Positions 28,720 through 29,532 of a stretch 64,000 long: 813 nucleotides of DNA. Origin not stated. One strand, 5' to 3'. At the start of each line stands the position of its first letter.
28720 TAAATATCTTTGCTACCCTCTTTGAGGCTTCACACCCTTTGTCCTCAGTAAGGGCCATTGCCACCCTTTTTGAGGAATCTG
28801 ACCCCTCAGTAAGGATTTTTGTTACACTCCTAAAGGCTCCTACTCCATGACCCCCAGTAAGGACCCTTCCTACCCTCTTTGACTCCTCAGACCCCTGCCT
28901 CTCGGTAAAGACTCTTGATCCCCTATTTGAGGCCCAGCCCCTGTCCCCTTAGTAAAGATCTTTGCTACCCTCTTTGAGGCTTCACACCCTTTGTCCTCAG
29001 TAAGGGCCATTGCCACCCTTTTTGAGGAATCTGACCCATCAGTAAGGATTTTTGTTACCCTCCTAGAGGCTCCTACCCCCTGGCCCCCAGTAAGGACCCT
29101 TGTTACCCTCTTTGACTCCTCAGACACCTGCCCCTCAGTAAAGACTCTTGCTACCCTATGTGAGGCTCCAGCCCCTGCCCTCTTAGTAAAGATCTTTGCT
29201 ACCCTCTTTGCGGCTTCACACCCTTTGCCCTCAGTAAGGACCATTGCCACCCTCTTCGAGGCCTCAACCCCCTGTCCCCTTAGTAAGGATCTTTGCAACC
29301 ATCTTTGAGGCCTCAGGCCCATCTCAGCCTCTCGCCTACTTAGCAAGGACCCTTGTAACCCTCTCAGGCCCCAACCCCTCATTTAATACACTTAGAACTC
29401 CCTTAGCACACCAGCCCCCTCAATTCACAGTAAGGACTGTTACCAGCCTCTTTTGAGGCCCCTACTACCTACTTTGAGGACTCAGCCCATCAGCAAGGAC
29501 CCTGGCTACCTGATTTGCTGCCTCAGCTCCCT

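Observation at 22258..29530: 7.3 kb satellite with multi-layer higher-order structure, recording a MITE insertion followed by segmental amplification and partial deletion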

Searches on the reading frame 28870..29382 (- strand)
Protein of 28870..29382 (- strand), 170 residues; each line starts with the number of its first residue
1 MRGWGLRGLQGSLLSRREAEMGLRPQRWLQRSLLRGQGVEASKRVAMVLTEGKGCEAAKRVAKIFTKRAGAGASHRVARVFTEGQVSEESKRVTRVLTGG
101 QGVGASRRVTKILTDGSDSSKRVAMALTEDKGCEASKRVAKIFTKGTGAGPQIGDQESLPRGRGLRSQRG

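Call 13: find_encoding_contigs(protein=window:28870-29382:-, flank=3000, max_places=5)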
Protein window:28870-29382:- (170 aa): no gene with exactly this product is on record in the collection.

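Call 24: find_homologous_proteins(query=window:28873-29382:-, max_evalue=0.001)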
Query window:28873-29382:-: 1673 candidates shared short words with the query, none scored E <= 0.001.
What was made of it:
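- Tried and rejected: ORFs reach at most 170 aa. The longest has no homologue (call 24) and is not on record as a called gene (call 13).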
